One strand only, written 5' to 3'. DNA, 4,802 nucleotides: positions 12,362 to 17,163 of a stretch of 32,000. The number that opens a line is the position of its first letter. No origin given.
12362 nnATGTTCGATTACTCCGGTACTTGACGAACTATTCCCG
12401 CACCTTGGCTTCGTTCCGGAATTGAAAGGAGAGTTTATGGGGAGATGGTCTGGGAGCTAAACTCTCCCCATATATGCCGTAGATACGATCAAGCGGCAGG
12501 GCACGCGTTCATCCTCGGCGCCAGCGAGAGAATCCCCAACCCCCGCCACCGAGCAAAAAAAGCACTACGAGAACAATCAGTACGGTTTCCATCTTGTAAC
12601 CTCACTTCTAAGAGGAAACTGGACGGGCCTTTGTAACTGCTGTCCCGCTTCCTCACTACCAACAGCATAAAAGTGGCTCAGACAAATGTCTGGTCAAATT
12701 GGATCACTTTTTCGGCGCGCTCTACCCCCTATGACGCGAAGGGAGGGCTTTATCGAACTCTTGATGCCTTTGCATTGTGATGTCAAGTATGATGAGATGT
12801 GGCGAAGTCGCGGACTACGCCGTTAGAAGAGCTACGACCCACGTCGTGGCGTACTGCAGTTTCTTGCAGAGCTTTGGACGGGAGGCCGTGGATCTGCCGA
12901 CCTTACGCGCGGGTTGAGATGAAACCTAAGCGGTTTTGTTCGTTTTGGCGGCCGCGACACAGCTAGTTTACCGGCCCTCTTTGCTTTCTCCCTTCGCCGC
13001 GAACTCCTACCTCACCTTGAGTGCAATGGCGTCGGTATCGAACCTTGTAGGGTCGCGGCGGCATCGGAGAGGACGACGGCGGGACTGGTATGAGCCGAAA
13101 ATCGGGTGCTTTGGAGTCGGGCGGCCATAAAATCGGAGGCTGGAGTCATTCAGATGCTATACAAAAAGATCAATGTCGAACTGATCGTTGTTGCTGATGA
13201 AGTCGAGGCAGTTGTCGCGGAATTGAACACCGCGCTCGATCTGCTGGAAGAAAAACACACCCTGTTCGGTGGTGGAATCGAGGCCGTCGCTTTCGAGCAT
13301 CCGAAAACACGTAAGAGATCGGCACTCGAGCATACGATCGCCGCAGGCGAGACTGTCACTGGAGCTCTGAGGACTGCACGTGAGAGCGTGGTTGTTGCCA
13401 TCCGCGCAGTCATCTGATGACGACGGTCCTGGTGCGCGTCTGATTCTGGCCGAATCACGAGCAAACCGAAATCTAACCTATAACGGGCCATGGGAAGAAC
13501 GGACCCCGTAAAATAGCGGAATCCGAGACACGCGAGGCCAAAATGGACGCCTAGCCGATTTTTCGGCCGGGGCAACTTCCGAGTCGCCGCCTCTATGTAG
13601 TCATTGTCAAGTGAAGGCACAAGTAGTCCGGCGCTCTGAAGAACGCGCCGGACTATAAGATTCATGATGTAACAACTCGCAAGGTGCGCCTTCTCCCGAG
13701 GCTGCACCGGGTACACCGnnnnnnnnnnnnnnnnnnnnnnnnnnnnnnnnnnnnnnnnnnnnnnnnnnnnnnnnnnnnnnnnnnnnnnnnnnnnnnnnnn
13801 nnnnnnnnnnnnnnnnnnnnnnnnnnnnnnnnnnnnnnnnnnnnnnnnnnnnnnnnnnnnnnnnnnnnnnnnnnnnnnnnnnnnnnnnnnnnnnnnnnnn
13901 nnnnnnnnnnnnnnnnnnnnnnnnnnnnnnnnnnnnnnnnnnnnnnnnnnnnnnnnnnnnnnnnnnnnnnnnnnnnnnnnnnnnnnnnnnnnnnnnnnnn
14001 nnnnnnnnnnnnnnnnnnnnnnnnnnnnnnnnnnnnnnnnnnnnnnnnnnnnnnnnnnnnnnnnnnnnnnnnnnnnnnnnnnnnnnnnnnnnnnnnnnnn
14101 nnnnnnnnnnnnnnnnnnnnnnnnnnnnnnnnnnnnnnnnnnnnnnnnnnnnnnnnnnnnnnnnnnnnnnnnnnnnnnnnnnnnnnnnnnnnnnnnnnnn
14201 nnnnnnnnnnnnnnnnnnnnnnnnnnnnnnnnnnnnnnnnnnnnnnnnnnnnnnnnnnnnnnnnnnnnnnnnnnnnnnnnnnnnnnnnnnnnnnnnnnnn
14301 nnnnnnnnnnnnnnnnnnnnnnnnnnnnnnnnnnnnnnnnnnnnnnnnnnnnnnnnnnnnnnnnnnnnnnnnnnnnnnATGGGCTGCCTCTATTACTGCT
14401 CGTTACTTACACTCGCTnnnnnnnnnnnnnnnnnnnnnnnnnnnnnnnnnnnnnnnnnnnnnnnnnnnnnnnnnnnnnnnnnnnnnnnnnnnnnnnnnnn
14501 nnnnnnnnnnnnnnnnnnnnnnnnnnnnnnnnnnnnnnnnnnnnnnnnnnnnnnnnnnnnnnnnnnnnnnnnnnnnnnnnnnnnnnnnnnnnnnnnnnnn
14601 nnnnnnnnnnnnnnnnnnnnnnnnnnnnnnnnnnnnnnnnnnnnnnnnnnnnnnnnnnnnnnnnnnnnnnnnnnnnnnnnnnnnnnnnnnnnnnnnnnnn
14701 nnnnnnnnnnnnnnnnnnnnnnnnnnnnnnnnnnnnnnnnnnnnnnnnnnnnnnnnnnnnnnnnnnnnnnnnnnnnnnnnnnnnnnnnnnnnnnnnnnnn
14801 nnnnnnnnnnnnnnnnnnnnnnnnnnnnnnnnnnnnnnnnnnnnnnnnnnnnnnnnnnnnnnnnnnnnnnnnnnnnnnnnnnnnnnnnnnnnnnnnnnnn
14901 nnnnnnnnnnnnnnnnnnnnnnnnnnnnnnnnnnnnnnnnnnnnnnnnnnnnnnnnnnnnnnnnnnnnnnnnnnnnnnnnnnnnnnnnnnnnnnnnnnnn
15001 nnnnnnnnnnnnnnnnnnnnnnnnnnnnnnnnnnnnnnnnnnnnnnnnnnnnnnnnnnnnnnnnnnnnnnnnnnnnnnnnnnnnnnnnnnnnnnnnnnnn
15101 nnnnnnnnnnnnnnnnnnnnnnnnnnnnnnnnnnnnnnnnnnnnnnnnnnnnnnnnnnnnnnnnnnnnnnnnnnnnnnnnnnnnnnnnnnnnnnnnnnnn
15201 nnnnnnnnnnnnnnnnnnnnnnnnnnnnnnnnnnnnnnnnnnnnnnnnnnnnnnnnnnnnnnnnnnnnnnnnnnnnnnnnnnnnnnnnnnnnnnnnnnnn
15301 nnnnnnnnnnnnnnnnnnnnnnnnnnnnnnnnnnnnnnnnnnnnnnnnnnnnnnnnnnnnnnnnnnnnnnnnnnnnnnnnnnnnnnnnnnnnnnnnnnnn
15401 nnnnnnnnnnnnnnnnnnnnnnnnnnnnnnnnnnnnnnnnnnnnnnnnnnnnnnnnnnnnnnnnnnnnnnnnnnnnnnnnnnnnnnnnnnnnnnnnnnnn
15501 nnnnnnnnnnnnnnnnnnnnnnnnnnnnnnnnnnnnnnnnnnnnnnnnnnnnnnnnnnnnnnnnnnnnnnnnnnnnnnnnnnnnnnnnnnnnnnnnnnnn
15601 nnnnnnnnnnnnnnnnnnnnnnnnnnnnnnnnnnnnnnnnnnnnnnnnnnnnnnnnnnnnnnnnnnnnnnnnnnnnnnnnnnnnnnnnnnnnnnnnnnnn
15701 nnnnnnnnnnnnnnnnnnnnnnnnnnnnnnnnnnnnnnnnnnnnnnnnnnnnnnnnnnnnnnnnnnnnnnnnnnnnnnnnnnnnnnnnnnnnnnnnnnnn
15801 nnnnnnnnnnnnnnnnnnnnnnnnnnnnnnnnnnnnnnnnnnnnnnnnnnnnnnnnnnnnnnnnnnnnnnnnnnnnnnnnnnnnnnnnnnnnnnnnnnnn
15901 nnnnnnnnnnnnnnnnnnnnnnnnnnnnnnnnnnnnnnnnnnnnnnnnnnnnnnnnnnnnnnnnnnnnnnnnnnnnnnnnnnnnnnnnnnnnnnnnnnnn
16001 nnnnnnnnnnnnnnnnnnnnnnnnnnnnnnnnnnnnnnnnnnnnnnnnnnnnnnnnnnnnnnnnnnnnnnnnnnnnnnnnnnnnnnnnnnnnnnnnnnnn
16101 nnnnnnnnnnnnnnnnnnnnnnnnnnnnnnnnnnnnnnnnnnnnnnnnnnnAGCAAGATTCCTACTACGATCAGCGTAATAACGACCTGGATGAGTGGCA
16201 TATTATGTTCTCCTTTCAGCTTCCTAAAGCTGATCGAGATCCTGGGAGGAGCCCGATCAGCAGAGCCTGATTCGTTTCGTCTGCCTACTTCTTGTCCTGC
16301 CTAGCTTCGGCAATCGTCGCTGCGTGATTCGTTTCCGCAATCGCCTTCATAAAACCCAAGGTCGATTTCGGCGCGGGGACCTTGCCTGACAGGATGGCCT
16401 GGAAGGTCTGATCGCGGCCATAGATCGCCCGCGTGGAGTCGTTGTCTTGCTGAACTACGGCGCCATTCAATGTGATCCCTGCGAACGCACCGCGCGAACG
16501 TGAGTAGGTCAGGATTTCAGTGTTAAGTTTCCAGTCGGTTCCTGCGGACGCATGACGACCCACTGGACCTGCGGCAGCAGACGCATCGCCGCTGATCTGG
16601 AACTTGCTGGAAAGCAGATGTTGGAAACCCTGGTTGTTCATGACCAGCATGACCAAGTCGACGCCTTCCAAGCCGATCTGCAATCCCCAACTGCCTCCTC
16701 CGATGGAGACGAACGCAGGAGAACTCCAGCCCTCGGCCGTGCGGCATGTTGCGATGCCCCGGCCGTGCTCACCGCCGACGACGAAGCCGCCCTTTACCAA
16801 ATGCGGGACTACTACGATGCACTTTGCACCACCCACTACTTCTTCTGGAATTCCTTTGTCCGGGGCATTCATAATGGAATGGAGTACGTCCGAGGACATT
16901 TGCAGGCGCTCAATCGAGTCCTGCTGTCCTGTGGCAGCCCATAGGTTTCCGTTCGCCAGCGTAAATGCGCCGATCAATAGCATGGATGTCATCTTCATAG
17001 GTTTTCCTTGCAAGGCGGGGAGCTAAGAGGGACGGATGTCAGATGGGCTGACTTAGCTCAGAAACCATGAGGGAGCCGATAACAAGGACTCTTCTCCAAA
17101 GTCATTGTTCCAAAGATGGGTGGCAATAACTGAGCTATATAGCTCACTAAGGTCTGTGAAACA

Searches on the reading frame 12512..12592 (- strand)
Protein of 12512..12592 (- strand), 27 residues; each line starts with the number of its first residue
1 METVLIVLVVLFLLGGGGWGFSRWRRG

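Call 37: search_protein_families(library=pfam, max_evalue=0.01, proteins=[window:12512-12592:-])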
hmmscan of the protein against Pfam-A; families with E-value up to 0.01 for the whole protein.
seq(27 aa): 1 family
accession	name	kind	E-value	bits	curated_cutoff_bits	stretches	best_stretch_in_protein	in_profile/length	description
PF11752.14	DUF3309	-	0.00025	21.5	22.3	1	1-24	1-26/50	Protein of unknown function (DUF3309)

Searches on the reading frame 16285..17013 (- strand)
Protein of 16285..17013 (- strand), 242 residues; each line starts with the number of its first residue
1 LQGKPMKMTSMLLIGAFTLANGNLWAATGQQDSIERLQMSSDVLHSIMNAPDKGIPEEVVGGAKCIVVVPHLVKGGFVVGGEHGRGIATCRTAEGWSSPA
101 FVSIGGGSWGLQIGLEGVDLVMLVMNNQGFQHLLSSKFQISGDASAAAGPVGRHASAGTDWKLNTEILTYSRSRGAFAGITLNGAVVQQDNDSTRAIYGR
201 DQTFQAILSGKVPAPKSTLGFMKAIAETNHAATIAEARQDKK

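Call 17: search_protein_families(library=pfam, proteins=[window:16285-17013:-])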
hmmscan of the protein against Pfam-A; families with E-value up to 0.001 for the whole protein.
window:16285-17013:- (242 aa): 1 family
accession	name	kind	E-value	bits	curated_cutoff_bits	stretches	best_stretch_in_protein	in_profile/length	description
PF04366.17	Ysc84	-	1.2e-35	122.4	25.1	1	106-227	2-126/127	Las17-binding protein actin regulator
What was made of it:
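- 16285..16998 (-): SYLF/Ysc84-domain lipoprotein gene served by the second copy. An OmpA-family gene (14418-16151) lies downstream. Pfam Ysc84, E = 1e-35 (call 17).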

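Call 65: search_protein_families(library=ncbifam, max_evalue=0.01, proteins=[window:16285-16998:-])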
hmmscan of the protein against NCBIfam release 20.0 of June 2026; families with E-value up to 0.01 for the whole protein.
window:16285-16998:- (237 aa): 1 family
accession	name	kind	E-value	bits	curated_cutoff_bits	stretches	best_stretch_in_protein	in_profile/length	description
NF049970.1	lipo_BPSL1445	equivalog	4e-12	46.1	200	1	51-182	61-189/194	BPSL1445 family SYLF domain-containing lipoprotein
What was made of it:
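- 16285..16998 (-): NCBIfam SYLF lipoprotein (call 65).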
